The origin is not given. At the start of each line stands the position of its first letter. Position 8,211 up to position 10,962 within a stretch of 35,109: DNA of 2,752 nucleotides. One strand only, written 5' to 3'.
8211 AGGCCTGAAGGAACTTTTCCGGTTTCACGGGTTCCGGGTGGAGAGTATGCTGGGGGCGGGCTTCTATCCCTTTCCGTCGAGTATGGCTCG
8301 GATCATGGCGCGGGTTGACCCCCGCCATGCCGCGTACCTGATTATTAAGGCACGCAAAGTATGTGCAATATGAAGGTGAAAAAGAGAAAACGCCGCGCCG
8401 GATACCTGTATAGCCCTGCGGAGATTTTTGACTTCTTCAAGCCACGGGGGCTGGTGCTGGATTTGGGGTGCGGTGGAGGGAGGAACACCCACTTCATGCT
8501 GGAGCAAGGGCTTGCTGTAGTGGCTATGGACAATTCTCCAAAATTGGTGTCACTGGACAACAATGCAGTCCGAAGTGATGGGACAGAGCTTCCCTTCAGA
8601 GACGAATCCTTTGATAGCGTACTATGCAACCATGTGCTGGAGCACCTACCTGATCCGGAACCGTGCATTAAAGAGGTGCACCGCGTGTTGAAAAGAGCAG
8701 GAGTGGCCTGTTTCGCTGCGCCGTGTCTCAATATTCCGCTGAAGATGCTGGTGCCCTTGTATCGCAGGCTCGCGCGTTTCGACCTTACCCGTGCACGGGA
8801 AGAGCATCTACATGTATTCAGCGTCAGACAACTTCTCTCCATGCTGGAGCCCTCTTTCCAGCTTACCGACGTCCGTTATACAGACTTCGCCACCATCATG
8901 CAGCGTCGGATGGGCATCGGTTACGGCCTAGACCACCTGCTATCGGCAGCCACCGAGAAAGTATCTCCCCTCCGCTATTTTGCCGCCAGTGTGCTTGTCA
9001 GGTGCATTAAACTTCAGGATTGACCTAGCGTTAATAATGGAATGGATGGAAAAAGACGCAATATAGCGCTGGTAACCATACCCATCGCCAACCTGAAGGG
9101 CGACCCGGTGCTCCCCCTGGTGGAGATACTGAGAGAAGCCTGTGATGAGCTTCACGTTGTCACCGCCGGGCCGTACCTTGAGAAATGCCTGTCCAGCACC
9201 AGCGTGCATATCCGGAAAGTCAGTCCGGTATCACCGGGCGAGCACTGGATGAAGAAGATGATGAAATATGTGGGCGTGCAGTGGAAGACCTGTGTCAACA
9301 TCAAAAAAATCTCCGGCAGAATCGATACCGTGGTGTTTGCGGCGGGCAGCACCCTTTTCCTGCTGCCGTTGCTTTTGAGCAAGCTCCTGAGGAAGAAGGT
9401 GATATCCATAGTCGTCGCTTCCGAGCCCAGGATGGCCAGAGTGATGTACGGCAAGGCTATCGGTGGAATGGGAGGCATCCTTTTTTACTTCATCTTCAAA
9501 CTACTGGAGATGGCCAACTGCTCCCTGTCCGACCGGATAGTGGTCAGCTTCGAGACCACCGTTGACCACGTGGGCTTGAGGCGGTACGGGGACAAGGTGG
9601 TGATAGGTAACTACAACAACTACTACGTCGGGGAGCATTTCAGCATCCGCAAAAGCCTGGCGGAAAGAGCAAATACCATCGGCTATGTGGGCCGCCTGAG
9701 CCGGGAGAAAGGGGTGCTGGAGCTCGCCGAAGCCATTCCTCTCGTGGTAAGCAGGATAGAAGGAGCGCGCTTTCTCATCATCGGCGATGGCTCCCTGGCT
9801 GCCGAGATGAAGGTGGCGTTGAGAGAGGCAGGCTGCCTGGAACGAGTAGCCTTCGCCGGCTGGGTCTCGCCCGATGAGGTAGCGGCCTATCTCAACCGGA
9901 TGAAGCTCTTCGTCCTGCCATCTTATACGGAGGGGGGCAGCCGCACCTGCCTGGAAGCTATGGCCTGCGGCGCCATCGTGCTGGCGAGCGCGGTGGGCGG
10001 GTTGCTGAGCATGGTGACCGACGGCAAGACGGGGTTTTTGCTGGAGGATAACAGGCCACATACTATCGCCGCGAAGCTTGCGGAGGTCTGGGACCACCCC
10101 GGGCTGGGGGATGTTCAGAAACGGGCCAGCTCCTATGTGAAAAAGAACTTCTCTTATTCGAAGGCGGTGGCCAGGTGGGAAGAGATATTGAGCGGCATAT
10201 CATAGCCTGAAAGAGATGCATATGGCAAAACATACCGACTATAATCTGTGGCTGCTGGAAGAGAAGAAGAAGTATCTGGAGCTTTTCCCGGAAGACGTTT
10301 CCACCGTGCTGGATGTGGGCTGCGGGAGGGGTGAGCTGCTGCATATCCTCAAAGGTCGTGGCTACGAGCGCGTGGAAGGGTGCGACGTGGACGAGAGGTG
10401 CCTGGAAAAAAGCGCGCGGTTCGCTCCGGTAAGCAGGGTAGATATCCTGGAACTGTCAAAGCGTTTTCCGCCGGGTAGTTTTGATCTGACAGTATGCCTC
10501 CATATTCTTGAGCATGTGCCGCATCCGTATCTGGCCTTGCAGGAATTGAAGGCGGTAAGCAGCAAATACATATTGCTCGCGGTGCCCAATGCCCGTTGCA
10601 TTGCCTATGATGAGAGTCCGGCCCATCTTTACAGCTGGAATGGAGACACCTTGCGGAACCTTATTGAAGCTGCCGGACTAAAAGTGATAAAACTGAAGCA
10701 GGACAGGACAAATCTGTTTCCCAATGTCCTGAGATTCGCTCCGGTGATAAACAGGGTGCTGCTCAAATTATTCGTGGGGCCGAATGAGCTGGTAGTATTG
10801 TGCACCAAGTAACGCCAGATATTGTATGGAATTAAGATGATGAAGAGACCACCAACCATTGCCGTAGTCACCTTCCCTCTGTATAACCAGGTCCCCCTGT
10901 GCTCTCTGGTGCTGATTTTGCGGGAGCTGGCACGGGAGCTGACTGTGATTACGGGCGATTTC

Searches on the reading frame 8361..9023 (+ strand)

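Call 16: search_protein_families(library=pfam, proteins=[window:8361-9023:+], max_evalue=0.001)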
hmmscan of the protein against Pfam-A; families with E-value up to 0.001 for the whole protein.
window:8361-9023:+ (220 aa): 9 families
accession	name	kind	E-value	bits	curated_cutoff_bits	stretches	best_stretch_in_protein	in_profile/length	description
PF08241.18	Methyltransf_11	-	1.7e-23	83.5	21.2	1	33-118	1-95/95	Methyltransferase domain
PF13489.12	Methyltransf_23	-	1e-17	64.8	27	1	20-163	14-155/164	Methyltransferase domain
PF13649.12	Methyltransf_25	-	9.6e-17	61.9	27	1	32-114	1-97/97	Methyltransferase domain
PF13847.12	Methyltransf_31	-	9e-15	55.1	27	1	32-122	7-113/145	Methyltransferase domain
PF08242.18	Methyltransf_12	-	2.4e-14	54.2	30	1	33-115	1-97/98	Methyltransferase domain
PF01209.24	Ubie_methyltran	-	1e-05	25.5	20.1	1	68-115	101-148/233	ubiE/COQ5 methyltransferase family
PF05148.21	Methyltransf_8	-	2e-05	25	27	1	30-117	74-155/219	Hypothetical methyltransferase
PF07021.18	MetW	-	0.00022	21.4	21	1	21-116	6-108/193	Methionine biosynthesis protein MetW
PF03848.20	TehB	-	0.00055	19.8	20.4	1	30-61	32-63/193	Tellurite resistance protein TehB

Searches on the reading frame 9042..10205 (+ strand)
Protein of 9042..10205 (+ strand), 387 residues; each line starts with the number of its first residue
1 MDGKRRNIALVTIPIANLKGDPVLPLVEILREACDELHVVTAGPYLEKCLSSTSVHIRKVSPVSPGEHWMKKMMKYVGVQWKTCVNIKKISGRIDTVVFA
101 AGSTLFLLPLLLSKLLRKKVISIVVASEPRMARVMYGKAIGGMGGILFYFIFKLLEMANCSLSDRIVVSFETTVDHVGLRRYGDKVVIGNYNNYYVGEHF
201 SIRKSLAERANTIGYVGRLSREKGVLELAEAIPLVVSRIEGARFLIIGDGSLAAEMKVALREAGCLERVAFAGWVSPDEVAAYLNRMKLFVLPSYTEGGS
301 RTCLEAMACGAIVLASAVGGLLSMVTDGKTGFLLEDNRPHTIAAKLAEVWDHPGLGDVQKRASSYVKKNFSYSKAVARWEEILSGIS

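Call 16: search_protein_families(library=pfam, proteins=[window:9042-10205:+], max_evalue=0.001)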
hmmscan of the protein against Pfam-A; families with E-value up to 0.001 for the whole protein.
window:9042-10205:+ (387 aa): 4 families
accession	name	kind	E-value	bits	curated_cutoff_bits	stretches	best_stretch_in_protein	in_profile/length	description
PF00534.26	Glycos_transf_1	-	3.6e-35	121.5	26.4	1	206-366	11-169/172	Glycosyl transferases group 1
PF13692.12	Glyco_trans_1_4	-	3.2e-33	115.4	27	1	211-350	2-140/142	Glycosyl transferases group 1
PF13524.12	Glyco_trans_1_2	-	4.2e-07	30.5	25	1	237-379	10-142/144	Glycosyl transferase-like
PF20706.3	GT4-conflict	-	0.00052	19.5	26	1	208-327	195-322/385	Family 4 Glycosyltransferase in conflict systems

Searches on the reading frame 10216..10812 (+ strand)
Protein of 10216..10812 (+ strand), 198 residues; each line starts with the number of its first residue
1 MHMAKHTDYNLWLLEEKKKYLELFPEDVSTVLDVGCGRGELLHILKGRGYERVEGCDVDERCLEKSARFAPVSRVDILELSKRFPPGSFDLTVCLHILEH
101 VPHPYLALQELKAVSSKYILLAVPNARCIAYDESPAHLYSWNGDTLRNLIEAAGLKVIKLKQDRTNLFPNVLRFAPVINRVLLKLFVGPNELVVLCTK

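Call 16: search_protein_families(library=pfam, proteins=[window:10216-10812:+], max_evalue=0.001)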
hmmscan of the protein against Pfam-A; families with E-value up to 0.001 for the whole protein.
window:10216-10812:+ (198 aa): 6 families
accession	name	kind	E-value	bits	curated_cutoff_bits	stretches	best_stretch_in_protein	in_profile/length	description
PF13489.12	Methyltransf_23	-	1.4e-17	64.3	27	1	19-159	12-163/164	Methyltransferase domain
PF08241.18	Methyltransf_11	-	6.2e-12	46.4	21.2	1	32-114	1-86/95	Methyltransferase domain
PF13649.12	Methyltransf_25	-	6.8e-11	43.2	27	1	31-114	1-92/97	Methyltransferase domain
PF13847.12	Methyltransf_31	-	1.3e-09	38.4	27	1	29-143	5-127/145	Methyltransferase domain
PF08242.18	Methyltransf_12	-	2.5e-09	38.2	30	1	32-113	1-90/98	Methyltransferase domain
PF07021.18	MetW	-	2.6e-09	37.4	21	1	26-125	12-111/193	Methionine biosynthesis protein MetW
